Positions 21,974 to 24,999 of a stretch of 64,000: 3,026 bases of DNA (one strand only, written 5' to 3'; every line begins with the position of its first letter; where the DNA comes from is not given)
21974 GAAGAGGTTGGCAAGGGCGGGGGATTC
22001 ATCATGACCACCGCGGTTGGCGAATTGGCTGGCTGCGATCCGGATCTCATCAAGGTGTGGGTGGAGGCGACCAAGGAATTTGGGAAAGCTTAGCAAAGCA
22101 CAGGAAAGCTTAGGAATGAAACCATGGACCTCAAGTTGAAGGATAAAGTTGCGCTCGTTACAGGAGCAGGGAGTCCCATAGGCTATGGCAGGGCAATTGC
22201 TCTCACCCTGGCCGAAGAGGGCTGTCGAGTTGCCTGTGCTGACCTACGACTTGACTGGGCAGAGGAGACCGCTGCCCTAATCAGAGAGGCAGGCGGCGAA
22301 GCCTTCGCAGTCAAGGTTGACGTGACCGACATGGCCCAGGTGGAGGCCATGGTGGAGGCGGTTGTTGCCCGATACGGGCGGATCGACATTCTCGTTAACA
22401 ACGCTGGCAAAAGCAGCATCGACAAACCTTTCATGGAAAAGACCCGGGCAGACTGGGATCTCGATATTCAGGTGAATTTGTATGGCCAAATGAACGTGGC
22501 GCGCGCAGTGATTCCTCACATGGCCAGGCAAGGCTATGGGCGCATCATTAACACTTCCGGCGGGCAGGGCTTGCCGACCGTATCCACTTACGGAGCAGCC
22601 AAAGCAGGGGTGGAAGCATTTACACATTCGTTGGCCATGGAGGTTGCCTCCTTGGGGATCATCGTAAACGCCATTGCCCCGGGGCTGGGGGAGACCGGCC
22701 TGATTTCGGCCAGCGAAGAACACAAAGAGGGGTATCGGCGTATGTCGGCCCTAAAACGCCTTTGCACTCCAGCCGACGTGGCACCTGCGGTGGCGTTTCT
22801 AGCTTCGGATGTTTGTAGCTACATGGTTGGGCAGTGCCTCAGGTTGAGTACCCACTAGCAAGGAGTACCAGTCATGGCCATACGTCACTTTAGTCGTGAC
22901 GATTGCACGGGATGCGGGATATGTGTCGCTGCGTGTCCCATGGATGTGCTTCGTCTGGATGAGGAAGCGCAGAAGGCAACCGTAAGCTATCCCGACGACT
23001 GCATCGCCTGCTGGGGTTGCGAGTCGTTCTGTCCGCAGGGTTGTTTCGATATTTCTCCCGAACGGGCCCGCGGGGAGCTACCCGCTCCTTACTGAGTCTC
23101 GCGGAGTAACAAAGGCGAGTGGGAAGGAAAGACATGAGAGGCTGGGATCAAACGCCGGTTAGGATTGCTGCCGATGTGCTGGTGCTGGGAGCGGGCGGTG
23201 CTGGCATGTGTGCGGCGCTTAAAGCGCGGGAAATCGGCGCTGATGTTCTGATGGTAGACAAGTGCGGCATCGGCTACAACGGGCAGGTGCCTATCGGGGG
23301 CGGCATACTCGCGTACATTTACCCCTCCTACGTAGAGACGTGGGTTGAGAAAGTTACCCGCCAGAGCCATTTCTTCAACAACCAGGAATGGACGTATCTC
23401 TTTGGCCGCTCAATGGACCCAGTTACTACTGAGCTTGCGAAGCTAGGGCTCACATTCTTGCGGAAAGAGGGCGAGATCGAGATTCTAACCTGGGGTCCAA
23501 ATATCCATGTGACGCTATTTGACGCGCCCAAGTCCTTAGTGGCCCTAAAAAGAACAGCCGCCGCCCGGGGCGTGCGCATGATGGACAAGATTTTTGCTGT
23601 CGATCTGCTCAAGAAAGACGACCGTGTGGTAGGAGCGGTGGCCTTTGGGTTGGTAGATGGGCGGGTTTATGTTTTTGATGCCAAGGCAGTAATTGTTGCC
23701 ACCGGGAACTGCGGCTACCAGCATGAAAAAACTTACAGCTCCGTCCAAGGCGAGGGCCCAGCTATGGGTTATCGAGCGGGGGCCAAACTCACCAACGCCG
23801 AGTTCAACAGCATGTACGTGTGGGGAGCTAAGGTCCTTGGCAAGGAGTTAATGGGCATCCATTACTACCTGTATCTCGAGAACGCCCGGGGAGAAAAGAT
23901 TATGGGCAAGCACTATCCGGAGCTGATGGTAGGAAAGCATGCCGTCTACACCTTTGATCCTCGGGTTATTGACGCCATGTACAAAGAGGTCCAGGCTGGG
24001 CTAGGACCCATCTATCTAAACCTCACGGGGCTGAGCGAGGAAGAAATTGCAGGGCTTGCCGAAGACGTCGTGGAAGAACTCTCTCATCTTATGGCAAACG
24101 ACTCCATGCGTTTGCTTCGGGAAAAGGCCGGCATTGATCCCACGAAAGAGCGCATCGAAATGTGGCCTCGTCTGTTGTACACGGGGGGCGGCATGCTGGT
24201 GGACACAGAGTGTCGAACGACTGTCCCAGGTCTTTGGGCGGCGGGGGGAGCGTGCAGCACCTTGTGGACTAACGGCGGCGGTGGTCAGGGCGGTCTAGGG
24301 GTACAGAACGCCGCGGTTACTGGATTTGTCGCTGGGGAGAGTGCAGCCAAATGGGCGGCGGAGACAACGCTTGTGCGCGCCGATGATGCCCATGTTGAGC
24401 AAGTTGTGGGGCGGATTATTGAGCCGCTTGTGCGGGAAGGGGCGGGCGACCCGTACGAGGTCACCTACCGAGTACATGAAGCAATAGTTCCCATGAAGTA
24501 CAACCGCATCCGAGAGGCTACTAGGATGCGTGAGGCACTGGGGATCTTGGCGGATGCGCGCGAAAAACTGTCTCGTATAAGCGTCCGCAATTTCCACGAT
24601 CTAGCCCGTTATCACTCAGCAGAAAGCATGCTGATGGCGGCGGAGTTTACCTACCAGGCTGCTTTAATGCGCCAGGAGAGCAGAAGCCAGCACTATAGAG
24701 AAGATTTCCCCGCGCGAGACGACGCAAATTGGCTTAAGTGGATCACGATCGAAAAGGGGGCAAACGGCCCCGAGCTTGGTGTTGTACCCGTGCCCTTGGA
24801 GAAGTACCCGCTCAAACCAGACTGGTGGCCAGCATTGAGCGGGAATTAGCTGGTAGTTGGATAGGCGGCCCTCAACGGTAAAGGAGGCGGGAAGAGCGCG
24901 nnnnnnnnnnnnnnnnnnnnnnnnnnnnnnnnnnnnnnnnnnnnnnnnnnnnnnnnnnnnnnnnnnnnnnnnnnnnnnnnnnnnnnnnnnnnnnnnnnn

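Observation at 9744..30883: Approximately 21 kb divergent catabolic supercluster of unusual composition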

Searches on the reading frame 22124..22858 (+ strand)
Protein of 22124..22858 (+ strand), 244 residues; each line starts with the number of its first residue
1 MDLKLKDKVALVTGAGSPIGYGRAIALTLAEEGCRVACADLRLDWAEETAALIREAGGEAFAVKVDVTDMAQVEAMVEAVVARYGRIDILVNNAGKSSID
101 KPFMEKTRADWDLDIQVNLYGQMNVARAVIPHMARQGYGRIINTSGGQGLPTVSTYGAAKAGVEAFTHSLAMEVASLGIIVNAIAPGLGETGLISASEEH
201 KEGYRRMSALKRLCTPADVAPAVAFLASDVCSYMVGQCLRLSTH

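Call 7: search_protein_families(library=pfam, proteins=[window:22124-22858:+])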
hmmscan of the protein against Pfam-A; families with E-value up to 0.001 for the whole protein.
window:22124-22858:+ (244 aa): 4 families
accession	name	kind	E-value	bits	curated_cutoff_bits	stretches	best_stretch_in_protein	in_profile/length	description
PF13561.12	adh_short_C2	-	1.8e-57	195.1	27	1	14-239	1-229/236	Enoyl-(Acyl carrier protein) reductase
PF00106.31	adh_short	-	2.9e-53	180.7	26.6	1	8-199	1-192/195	short chain dehydrogenase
PF08659.16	KR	-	4.5e-07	30.4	22.6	1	11-170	4-163/180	KR domain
PF23441.1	SDR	-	1.9e-06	27.9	27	1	4-202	4-207/258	SDR-like rossmann domain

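Call 8: search_protein_families(library=ncbifam, proteins=[window:22124-22858:+])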
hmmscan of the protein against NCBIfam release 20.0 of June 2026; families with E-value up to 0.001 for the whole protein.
window:22124-22858:+ (244 aa): 232 families (the best 25 are shown)
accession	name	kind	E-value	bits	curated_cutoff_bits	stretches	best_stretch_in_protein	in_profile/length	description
NF005559.1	PRK07231.1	subfamily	5.1e-61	206.3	215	1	5-240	2-242/249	glucose 1-dehydrogenase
NF004818.0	PRK06172.1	equivalog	3.7e-57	193.5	336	1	1-241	1-246/253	SDR family oxidoreductase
NF004791.0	PRK06138.1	equivalog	2.4e-56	190.8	312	1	4-240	2-244/252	SDR family oxidoreductase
NF009466.0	PRK12826.1-2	subfamily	3.1e-56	190.6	222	1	7-240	3-239/248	3-oxoacyl-ACP reductase FabG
NF004198.0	PRK05653.1-3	equivalog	3.2e-56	190.5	296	1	4-241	4-242/248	3-oxoacyl-ACP reductase FabG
TIGR01830.1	3oxo_ACP_reduc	equivalog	8.9e-55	186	297.75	1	10-241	1-234/239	3-oxoacyl-[acyl-carrier-protein] reductase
NF004197.0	PRK05653.1-1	equivalog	3.9e-52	177.4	332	1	1-240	1-241/249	3-oxoacyl-ACP reductase FabG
NF005853.0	PRK07774.1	equivalog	9.7e-51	172.6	303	1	4-240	3-241/250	SDR family oxidoreductase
NF009468.0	PRK12826.1-4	equivalog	1.6e-50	172.2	318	1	4-239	4-241/256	SDR family oxidoreductase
NF047923.1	pyridox_DH_SDR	equivalog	2.1e-50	171.6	325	1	6-240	2-235/243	pyridoxal 4-dehydrogenase, SDR-type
NF052558.1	MBtsdlDhBudC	equivalog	2.2e-50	171.5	270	1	6-239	2-235/250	meso-2,3-butanediol dehydrogenase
NF005681.0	PRK07478.1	subfamily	1.7e-48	165.2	267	1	4-239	3-243/254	SDR family oxidoreductase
TIGR01829.1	AcAcCoA_reduct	subfamily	6.6e-48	163.5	302.1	1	8-241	1-236/242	acetoacetyl-CoA reductase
TIGR01963.1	PHB_DH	subfamily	8.1e-48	162.9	307.05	1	8-241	2-248/255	3-hydroxybutyrate dehydrogenase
TIGR03971.1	SDR_subfam_1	subfamily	9.3e-48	162.9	300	1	5-241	1-264/271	mycofactocin-coupled SDR family oxidoreductase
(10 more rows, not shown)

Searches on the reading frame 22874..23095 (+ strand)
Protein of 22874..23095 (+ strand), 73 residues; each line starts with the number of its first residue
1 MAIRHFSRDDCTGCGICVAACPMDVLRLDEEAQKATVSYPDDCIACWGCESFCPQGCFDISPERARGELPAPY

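Call 7: search_protein_families(library=pfam, proteins=[window:22874-23095:+])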
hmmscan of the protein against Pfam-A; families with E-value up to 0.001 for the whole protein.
window:22874-23095:+ (73 aa): 12 families
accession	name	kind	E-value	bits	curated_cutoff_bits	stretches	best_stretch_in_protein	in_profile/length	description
PF00037.32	Fer4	-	1.5e-11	44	21.1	1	7-26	4-23/24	4Fe-4S binding domain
PF12838.12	Fer4_7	-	6.8e-11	42.9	27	1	11-57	2-52/52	4Fe-4S dicluster domain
PF13187.11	Fer4_9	-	2.5e-09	37.5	27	1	10-57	1-51/52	4Fe-4S dicluster domain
PF13237.11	Fer4_10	-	2.7e-09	37.3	25.5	1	7-54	5-53/53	4Fe-4S dicluster domain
PF14697.11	Fer4_21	-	6.6e-08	33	35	1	8-58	5-57/59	4Fe-4S dicluster domain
PF12797.12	Fer4_2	-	1.6e-07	31.3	24.5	1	5-22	4-21/22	4Fe-4S binding domain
PF12800.12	Fer4_4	-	2.5e-07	30.9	24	1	9-24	2-17/17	4Fe-4S binding domain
PF12837.12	Fer4_6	-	1.3e-06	28.5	25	1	5-26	3-24/24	4Fe-4S binding domain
PF13484.11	Fer4_16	-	2.7e-05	25.3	30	1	11-33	2-25/66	4Fe-4S double cluster binding domain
PF13534.11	Fer4_17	-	3.6e-05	24.7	22.2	0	9-25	44-60/61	4Fe-4S dicluster domain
PF13183.11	Fer4_8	-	0.00023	22.1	27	0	9-56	3-67/68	4Fe-4S dicluster domain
PF25160.1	LdpA_Fe-S-bd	-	0.00065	19.9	27.6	1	7-27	24-44/49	LdpA Fe-S cluster-binding domain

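Call 8: search_protein_families(library=ncbifam, proteins=[window:22874-23095:+])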
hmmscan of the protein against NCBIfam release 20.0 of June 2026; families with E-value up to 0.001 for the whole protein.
window:22874-23095:+ (73 aa): 56 families (the best 25 are shown)
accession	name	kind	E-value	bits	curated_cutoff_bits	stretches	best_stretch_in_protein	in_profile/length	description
NF040864.1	HgcB_ferredoxin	equivalog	2.1e-10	40.3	99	1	5-61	10-64/93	mercury methylation ferredoxin HgcB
TIGR04395.1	cutC_activ_rSAM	equivalog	5.7e-10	38.9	360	1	6-63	51-108/309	choline TMA-lyase-activating enzyme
NF043039.1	HgcAB_like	equivalog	8.1e-10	38.8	285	1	7-57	298-348/350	HgcAB-like fusion protein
NF006221.0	PRK08348.1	subfamily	8.6e-10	38.4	124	1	6-63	41-97/136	NADH-plastoquinone oxidoreductase subunit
TIGR02060.1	aprB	equivalog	2.7e-09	37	135.65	1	9-61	8-65/132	adenylyl-sulfate reductase subunit beta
NF038196.1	ferrodoxin_EFR1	subfamily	3.6e-09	37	75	1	8-61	183-232/242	EFR1 family ferrodoxin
NF007205.0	PRK09626.1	equivalog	1.1e-08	35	93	1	8-58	16-71/105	2-oxoglutarate-acceptor oxidoreductase subunit OorD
NF010369.0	PRK13795.1-4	equivalog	1.1e-08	33.8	1086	1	10-54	577-620/633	hypothetical protein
TIGR02179.1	PorD_KorD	subfamily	7.9e-08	32.3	60.05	1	8-31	54-77/78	2-oxoacid:acceptor oxidoreductase, delta subunit, pyruvate/2-ketoisovalerate family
TIGR01971.1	NuoI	subfamily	8.4e-08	31.8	113.05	1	6-60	39-100/121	NADH-quinone oxidoreductase, chain I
NF005503.0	PRK07118.1-2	equivalog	9.5e-08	31.6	252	1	10-66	139-192/292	RnfABCDGE type electron transport complex subunit B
NF042909.1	FMH_DH_FwdF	exception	1.2e-07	31.2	375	1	7-61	255-314/336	tungsten-dependent formylmethanofuran dehydrogenase subunit FwdF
NF040684.1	PorD_Arch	equivalog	1.9e-07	31.1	120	1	4-31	57-84/85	pyruvate synthase subunit PorD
TIGR02936.1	fdxN_nitrog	equivalog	2.4e-07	30.8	80.55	1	5-60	17-89/91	ferredoxin III, nif-specific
NF009053.0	PRK12387.1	subfamily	3.4e-07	30.2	204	1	7-63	36-95/180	formate hydrogenlyase complex iron-sulfur subunit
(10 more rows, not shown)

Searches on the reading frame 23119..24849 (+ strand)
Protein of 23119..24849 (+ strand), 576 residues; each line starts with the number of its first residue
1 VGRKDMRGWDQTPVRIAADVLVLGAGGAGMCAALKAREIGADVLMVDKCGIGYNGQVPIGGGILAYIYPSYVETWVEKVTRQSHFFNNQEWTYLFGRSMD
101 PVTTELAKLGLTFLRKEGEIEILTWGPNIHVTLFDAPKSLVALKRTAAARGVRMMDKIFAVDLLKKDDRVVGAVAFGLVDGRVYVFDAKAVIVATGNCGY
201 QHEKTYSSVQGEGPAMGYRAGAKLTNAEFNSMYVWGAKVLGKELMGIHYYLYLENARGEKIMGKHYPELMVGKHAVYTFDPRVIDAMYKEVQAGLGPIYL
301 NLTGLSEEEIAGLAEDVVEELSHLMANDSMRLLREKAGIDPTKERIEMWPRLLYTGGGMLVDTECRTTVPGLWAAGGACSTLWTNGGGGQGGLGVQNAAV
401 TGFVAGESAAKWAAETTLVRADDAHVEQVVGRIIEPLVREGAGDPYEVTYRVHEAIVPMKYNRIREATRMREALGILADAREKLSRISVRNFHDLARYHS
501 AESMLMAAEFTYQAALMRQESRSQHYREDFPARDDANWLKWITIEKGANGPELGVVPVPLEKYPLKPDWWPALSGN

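Call 7: search_protein_families(library=pfam, proteins=[window:23119-24849:+])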
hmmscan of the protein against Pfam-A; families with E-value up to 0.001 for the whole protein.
window:23119-24849:+ (576 aa): 7 families
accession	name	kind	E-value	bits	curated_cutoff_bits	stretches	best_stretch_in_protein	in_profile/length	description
PF00890.30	FAD_binding_2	-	8.6e-31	108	20.4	1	19-388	1-410/414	FAD binding domain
PF02910.25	Succ_DH_flav_C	-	1e-17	64.7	20.8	1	464-565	15-125/130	Fumarate reductase flavoprotein C-term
PF07992.20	Pyr_redox_2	-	5.2e-11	42.9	26.1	1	19-197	2-109/291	Pyridine nucleotide-disulphide oxidoreductase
PF12831.13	FAD_oxidored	-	1.9e-08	34.5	27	1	19-197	1-146/416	FAD dependent oxidoreductase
PF01266.30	DAO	-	6.1e-07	29.7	27.9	0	19-68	1-50/353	FAD dependent oxidoreductase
PF03486.20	HI0933_like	-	0.00013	22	50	0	19-49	2-32/244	HI0933-like protein Rossmann domain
PF01262.27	AlaDh_PNT_C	-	0.00054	19.9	23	0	17-48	28-59/214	Alanine dehydrogenase/PNT, C-terminal domain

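Call 8: search_protein_families(library=ncbifam, proteins=[window:23119-24849:+])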
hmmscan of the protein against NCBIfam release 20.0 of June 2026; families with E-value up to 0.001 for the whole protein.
window:23119-24849:+ (576 aa): 48 families (the best 25 are shown)
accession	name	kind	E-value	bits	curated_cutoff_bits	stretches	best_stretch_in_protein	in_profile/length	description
NF006131.0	PRK08275.1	equivalog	1.9e-59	201.5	587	1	16-551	9-544/577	fumarate reductase/succinate dehydrogenase flavoprotein subunit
NF004724.0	PRK06069.1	subfamily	7e-53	179.7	826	1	16-563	4-570/577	succinate dehydrogenase/fumarate reductase flavoprotein subunit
TIGR01812.1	sdhA_frdA_Gneg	subfamily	6.8e-52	176.7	567.3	1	19-563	1-561/568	succinate dehydrogenase or fumarate reductase, flavoprotein subunit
NF004900.0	PRK06263.1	equivalog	8.2e-49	166.6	718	1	16-546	6-536/546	fumarate reductase (CoM/CoB) subunit TfrA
NF005866.0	PRK07803.1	equivalog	2.8e-46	157.9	819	3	332-546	367-583/631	fumarate reductase/succinate dehydrogenase flavoprotein subunit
NF005331.0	PRK06854.1-2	equivalog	4.8e-39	134.3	557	1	15-543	7-537/563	adenylyl-sulfate reductase subunit alpha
TIGR01176.1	fum_red_Fp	equivalog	1.3e-38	133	932.7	1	17-562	3-571/580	fumarate reductase (quinol) flavoprotein subunit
TIGR01816.1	sdhA_forward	equivalog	2.6e-38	131.5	727.35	1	19-548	4-555/584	succinate dehydrogenase flavoprotein subunit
NF006686.0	PRK09231.1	equivalog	3.2e-38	131.6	854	1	16-545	4-555/598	fumarate reductase (quinol) flavoprotein subunit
TIGR00551.1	nadB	equivalog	4e-33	114.9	452.75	1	18-531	3-489/489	L-aspartate oxidase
NF010374.0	PRK13800.1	equivalog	5.6e-33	114.2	1196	1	13-551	9-549/898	fumarate reductase/succinate dehydrogenase flavoprotein subunit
NF006383.0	PRK08626.1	equivalog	8.5e-33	113.5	663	1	140-542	161-565/657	fumarate reductase flavoprotein subunit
NF005037.0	PRK06452.1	equivalog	1.6e-32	112.9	862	1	16-563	4-559/566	succinate dehydrogenase flavoprotein subunit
NF005867.0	PRK07804.1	equivalog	8.5e-32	110.1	639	2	142-546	151-531/548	L-aspartate oxidase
NF004613.0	PRK05945.1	equivalog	2e-31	109.2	824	1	18-564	4-569/575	succinate dehydrogenase/fumarate reductase flavoprotein subunit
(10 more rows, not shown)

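Call 26: search_solved_structures(query=window:23119-24849:+, max_evalue=0.001)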
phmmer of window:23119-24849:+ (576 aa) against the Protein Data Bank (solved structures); distinct sequences matched with E-value up to 0.001: 57.
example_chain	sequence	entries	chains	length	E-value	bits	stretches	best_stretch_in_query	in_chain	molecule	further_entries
8a8o_A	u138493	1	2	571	3.9e-40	141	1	15-563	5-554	Alpha-subunit of the PAPS reductase from Methanothermococcus thermolithotrophicus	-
7d6v_A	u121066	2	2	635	1.2e-32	116.4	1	16-569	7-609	Succinate dehydrogenase subunit A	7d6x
6lum_A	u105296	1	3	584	5.8e-30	107.4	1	19-542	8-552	Succinate dehydrogenase subunit A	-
5vpn_A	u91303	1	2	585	1.9e-27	99.2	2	332-550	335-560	Fumarate reductase flavoprotein subunit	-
3p4p_A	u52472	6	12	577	1.9e-27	99.1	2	332-550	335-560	Fumarate reductase flavoprotein subunit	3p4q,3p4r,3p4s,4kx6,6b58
2b76_A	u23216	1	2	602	2e-27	99.1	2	332-550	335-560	Fumarate reductase flavoprotein subunit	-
1kf6_A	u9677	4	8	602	2e-27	99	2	332-550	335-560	FUMARATE REDUCTASE FLAVOPROTEIN | Fumarate reductase flavoprotein subunit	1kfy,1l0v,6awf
3cir_A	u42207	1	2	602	2.5e-27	98.7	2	332-550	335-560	Fumarate reductase flavoprotein subunit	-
1nek_A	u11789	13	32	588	1.9e-26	95.8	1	13-539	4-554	Succinate dehydrogenase flavoprotein subunit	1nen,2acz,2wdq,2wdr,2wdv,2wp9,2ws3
1e7p_A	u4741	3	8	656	1.5e-22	83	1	141-540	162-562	Fumarate reductase flavoprotein subunit | QUINOL-FUMARATE REDUCTASE FLAVOPROTEIN SUBUNIT A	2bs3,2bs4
2bs2_A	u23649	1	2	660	1.5e-22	82.9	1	141-540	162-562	QUINOL-FUMARATE REDUCTASE FLAVOPROTEIN SUBUNIT A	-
1qlb_A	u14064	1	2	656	3.4e-22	81.8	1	141-540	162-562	FUMARATE REDUCTASE FLAVOPROTEIN SUBUNIT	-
3vr8_A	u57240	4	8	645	7.8e-21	77.3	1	17-536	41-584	Flavoprotein subunit of complex II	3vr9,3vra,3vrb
4ysx_A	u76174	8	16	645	1.4e-20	76.5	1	17-536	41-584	Succinate dehydrogenase flavoprotein | Succinate dehydrogenase [ubiquinone] flavoprotein subunit, mitochondrial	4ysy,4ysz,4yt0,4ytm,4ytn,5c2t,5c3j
6n56_A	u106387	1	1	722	9.1e-20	73.8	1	346-541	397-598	Fumarate reductase, flavo protein subunit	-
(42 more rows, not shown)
